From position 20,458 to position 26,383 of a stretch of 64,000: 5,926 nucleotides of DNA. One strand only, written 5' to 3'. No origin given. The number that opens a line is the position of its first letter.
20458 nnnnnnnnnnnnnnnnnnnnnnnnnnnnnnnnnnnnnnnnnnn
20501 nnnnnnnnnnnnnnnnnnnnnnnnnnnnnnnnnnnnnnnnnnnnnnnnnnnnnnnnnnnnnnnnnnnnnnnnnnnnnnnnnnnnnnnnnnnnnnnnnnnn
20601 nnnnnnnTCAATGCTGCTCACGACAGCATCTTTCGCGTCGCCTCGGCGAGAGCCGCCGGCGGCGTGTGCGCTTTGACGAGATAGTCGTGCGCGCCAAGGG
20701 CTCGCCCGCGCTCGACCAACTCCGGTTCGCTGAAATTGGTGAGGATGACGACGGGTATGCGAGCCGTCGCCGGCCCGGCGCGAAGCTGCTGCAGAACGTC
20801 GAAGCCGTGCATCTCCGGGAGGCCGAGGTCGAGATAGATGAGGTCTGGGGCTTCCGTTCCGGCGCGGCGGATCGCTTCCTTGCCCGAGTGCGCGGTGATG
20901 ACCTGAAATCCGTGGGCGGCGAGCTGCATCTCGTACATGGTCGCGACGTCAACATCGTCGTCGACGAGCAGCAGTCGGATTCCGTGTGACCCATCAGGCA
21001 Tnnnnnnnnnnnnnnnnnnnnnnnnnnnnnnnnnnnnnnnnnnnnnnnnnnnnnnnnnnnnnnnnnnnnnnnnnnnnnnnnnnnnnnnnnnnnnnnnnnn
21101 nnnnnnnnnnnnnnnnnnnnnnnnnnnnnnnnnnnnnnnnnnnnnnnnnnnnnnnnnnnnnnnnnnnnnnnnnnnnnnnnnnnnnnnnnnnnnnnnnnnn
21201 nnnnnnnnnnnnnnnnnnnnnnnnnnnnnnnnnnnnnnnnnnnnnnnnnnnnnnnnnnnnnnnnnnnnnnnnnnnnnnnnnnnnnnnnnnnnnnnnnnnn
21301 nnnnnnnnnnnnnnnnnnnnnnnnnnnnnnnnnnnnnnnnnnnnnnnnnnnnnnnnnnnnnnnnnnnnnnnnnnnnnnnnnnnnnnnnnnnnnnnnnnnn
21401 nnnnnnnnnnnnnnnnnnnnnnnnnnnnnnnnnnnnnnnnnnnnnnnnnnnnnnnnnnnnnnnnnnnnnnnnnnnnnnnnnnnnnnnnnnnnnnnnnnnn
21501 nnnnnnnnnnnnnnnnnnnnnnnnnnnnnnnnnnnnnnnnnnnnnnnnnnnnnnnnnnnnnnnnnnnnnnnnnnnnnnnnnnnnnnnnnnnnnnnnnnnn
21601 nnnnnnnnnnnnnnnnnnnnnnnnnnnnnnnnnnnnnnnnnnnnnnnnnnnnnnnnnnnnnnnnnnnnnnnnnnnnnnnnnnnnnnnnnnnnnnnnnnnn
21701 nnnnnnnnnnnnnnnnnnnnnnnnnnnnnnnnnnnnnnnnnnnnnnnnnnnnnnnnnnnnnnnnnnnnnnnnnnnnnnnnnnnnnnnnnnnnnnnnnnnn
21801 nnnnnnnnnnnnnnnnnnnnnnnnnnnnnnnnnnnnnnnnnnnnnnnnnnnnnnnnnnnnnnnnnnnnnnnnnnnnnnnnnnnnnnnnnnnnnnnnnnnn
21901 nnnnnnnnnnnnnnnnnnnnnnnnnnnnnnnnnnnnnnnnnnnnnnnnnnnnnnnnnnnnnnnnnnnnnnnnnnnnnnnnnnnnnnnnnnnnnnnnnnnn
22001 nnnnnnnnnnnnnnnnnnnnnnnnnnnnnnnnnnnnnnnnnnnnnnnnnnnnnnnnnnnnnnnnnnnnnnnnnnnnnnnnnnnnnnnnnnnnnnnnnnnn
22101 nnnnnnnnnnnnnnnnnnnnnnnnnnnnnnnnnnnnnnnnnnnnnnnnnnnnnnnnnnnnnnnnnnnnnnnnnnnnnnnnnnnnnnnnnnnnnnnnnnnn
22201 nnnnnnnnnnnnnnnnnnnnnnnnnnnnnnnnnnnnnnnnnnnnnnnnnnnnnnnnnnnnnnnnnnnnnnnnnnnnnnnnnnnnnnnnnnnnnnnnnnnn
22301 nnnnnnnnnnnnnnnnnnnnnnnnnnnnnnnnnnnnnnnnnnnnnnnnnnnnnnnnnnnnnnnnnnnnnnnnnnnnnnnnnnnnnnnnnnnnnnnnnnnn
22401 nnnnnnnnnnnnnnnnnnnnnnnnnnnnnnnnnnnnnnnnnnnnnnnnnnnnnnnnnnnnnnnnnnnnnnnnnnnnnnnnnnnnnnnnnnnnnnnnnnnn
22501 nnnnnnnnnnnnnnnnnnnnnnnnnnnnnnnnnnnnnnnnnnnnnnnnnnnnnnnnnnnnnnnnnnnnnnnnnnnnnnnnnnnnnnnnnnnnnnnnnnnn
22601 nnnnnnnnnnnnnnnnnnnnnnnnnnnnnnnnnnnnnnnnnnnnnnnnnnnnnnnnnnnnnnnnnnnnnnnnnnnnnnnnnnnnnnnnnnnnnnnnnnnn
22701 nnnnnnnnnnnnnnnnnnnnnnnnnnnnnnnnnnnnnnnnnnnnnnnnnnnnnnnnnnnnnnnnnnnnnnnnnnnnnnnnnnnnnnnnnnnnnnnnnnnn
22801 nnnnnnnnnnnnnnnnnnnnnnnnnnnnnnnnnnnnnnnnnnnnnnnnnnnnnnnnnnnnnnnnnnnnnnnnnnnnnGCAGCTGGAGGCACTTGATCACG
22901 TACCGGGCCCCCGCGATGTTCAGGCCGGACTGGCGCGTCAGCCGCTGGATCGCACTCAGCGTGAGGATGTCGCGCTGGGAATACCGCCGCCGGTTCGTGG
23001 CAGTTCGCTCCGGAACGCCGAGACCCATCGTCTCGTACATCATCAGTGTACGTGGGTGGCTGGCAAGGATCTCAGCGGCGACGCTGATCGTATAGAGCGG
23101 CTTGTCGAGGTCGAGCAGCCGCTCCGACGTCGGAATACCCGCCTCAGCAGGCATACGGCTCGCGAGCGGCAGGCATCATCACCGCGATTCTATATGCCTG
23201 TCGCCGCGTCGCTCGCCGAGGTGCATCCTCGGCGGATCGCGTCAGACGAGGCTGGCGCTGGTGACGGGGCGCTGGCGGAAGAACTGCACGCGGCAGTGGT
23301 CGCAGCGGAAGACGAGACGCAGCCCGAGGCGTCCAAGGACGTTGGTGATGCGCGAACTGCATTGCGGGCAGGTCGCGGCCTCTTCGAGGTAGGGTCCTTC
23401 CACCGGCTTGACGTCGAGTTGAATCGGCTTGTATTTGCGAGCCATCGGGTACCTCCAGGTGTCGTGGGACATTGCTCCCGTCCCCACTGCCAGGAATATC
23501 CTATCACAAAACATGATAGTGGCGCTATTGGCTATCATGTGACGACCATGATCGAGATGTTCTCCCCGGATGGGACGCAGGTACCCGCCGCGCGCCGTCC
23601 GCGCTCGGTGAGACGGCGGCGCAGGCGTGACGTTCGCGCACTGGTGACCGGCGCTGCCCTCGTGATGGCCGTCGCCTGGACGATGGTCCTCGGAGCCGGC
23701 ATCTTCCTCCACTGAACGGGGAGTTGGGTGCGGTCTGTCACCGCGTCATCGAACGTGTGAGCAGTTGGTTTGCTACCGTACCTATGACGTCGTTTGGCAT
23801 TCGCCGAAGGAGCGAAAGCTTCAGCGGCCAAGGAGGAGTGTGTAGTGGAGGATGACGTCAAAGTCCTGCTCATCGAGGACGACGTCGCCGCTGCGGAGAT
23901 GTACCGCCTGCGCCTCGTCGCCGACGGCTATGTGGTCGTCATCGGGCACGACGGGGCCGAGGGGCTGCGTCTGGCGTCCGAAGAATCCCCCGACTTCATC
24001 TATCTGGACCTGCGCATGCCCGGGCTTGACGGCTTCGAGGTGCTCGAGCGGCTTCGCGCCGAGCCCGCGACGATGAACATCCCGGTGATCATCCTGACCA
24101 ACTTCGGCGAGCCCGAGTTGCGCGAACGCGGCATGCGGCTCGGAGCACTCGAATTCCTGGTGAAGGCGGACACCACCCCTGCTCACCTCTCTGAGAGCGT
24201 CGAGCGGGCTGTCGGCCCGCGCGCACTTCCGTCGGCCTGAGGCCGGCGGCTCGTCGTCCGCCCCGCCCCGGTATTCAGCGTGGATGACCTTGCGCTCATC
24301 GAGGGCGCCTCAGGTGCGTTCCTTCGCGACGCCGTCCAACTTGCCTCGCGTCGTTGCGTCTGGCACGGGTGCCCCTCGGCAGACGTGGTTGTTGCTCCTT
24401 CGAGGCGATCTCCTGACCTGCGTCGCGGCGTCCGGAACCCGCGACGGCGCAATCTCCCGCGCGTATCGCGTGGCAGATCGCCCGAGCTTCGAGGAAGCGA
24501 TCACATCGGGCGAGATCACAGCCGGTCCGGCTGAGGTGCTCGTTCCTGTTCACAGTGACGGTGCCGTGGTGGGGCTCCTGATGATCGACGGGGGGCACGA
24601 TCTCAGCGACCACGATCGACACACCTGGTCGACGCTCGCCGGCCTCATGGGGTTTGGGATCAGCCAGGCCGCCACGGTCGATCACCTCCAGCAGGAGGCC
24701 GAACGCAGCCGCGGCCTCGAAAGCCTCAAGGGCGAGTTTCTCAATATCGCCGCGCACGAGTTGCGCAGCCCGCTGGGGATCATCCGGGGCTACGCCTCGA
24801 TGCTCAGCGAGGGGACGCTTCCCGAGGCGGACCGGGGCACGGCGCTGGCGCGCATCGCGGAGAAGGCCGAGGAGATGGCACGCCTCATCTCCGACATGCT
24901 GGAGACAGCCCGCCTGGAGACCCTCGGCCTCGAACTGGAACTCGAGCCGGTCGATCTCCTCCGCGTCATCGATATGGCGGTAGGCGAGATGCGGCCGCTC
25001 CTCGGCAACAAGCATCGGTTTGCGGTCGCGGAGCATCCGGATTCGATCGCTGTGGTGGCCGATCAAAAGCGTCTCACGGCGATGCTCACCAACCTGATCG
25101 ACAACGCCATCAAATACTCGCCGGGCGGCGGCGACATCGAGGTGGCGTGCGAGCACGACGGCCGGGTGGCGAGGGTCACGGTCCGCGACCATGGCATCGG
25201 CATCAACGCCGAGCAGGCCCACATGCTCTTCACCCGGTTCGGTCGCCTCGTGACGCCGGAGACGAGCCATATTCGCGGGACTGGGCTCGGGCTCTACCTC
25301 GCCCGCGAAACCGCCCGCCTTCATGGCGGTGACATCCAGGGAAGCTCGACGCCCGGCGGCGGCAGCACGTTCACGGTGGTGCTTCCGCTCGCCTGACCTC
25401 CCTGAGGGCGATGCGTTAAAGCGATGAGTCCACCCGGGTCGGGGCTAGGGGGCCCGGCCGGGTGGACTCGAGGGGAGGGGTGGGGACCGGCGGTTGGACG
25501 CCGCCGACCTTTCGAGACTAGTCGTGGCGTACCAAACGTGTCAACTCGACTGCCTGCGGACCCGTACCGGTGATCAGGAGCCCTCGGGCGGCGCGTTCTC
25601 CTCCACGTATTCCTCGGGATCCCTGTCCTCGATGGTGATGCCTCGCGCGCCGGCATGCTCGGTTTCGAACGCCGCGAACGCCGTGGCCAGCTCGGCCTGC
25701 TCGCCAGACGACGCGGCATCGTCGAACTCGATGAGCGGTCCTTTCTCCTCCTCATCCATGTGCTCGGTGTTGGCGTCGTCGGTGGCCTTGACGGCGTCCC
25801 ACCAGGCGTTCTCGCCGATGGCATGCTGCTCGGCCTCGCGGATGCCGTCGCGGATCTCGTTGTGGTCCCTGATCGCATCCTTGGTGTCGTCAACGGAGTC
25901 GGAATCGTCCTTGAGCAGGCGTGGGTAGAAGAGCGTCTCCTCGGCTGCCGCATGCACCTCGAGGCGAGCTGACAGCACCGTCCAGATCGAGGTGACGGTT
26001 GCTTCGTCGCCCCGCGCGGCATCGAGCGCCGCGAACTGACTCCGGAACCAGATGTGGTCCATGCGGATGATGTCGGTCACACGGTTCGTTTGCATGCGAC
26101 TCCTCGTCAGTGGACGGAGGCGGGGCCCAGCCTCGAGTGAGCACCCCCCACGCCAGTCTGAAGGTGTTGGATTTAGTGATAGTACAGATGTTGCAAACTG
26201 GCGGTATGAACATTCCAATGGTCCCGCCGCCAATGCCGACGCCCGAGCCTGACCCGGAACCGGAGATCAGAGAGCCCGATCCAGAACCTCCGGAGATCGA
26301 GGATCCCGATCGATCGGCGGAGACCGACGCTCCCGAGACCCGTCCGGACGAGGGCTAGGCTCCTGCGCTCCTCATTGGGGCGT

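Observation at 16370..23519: Shared 21-nt promoter-proximal motif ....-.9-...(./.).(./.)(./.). found four times, only upstream of island genes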

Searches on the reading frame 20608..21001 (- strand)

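Call 5: search_protein_families(library=pfam, proteins=[window:20608-20994:-])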
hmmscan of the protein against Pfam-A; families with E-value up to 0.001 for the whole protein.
window:20608-20994:- (128 aa): 0 families

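Call 78: search_protein_families(library=pfam, proteins=[window:20621-21001:-], max_evalue=0.01)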
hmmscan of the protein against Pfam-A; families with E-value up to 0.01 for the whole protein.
window:20621-21001:- (127 aa): 1 family
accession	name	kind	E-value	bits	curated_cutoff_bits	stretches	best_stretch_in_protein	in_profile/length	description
PF00072.30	Response_reg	-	4.2e-22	78.8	30.2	1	11-115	2-104/111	Response regulator receiver domain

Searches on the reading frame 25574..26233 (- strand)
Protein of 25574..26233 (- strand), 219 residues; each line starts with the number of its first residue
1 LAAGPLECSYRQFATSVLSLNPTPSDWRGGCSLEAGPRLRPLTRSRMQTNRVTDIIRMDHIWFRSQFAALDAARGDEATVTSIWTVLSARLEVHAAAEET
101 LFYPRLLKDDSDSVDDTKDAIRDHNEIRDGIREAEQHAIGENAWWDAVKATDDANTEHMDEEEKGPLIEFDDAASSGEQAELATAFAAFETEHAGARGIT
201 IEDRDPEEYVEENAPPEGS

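Call 32: search_protein_families(library=pfam, proteins=[window:25574-26233:-], max_evalue=0.01)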
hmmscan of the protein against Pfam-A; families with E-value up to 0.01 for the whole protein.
window:25574-26233:- (219 aa): 1 family
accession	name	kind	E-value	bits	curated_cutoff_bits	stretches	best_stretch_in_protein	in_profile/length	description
PF01814.28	Hemerythrin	-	7.1e-13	49.6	25.3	1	52-164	2-121/127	Hemerythrin HHE cation binding domain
